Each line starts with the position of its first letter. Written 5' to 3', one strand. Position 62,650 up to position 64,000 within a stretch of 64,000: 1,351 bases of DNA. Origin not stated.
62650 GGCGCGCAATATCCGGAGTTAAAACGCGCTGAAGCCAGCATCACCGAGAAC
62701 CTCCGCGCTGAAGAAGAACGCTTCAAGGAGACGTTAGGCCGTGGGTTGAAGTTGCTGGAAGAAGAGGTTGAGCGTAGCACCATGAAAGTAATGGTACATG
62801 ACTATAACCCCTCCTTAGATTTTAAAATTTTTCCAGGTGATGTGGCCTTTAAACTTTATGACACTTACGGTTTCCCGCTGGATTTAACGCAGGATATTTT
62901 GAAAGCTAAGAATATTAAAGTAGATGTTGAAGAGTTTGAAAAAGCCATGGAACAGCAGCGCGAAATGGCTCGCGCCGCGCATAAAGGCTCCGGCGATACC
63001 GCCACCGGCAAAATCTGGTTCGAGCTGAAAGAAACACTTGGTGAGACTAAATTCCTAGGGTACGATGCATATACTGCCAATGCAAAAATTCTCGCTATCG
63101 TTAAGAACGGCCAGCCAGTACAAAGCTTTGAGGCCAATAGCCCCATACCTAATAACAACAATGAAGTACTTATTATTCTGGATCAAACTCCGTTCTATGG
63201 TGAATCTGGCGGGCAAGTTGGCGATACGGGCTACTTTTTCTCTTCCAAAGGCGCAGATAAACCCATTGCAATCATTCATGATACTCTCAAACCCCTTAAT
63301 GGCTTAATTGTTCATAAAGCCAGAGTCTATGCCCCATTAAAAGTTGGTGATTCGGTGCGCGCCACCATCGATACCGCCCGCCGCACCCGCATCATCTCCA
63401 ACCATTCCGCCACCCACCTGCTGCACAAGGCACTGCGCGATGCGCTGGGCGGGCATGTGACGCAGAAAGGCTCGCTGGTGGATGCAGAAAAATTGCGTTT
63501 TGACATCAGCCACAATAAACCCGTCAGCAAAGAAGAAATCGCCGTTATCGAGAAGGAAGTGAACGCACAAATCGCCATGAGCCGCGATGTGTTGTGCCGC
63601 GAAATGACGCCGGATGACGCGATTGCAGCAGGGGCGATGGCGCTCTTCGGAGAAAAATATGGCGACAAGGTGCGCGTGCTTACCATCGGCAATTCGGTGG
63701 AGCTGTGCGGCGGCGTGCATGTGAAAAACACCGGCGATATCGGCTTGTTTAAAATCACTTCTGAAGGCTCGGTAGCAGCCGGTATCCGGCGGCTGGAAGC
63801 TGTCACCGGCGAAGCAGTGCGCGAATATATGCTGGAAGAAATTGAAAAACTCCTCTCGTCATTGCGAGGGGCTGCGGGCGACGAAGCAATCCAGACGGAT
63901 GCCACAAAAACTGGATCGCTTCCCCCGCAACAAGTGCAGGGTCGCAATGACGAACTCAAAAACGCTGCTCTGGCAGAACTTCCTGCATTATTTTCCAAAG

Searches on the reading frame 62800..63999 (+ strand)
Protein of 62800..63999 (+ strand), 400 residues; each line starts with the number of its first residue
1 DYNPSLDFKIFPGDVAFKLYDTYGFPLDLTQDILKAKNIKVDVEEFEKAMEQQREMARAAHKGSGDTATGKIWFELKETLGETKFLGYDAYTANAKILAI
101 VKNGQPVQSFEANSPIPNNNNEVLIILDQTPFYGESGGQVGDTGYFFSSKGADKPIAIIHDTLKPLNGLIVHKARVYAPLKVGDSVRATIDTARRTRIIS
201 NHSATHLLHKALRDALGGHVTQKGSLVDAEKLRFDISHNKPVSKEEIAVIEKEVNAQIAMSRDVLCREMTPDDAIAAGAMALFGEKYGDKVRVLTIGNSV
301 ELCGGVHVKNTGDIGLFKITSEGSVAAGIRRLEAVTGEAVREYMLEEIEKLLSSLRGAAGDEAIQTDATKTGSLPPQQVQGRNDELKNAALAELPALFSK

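Call 50: find_homologous_proteins(query=window:62800-63999:+, max_evalue=1e-30)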
Query window:62800-63999:+ (400 aa): 7993 proteins with E <= 1e-30 among 8000 candidates; the best 120 are listed.
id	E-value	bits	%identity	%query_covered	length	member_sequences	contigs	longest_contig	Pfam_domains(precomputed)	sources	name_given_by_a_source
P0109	7.8e-140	484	61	98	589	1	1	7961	PF01411.25,PF07973.20,PF02272.25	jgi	jgi:alanyl-tRNA synthetase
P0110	2.7e-134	466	67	85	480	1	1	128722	PF01411.25,PF07973.20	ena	-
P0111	1.1e-128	448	61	86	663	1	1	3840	PF01411.25,PF07973.20,PF02272.25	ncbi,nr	ncbi:MAG: alanine--tRNA ligase, partial [Pseudomonadota bacterium]|nr:alanine--tRNA ligase [Pseudomo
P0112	5.6e-122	426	58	91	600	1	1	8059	PF01411.25,PF07973.20,PF02272.25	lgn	-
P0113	5.7e-122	426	59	85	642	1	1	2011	PF01411.25,PF07973.20,PF02272.25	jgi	jgi:alanyl-tRNA synthetase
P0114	1.9e-118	414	57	90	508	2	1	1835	PF01411.25,PF07973.20,PF02272.25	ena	-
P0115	3.2e-117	410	53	98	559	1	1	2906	PF01411.25,PF07973.20,PF02272.25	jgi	-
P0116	1.3e-112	395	57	86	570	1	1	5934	PF01411.25,PF07973.20,PF02272.25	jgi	jgi:alanyl-tRNA synthetase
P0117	1.6e-110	388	56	86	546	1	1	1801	PF01411.25,PF07973.20,PF02272.25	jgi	jgi:alanyl-tRNA synthetase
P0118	4.0e-110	387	58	85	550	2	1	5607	PF01411.25,PF07973.20,PF02272.25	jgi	jgi:alanyl-tRNA synthetase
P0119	9.0e-110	386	54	89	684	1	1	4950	PF01411.25,PF07973.20,PF02272.25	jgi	jgi:alanyl-tRNA synthetase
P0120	1.5e-109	385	55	87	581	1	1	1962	PF01411.25,PF07973.20,PF02272.25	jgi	jgi:alanyl-tRNA synthetase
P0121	4.7e-109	383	58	86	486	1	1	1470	PF01411.25,PF07973.20,PF02272.25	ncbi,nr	ncbi:MAG: alanine--tRNA ligase, partial [Pseudomonadota bacterium]|nr:alanine--tRNA ligase [Pseudomo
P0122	5.4e-109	383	56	84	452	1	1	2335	PF01411.25,PF07973.20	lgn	-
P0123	3.4e-108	380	53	85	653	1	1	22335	PF01411.25,PF07973.20,PF02272.25,PF00988.29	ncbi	-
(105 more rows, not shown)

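Call 61: search_protein_families(library=pfam, proteins=[window:62800-63999:+])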
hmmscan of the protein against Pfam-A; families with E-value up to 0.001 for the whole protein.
window:62800-63999:+ (400 aa): 2 families
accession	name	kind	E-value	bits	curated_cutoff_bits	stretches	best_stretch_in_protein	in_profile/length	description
PF01411.24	tRNA-synt_2c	-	2.2e-41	142.5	30.3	1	9-193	380-551/552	tRNA synthetases class II (A)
PF07973.19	tRNA_SAD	-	7e-18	64.8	24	1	291-333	1-44/44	Threonyl and Alanyl tRNA synthetase second additional domain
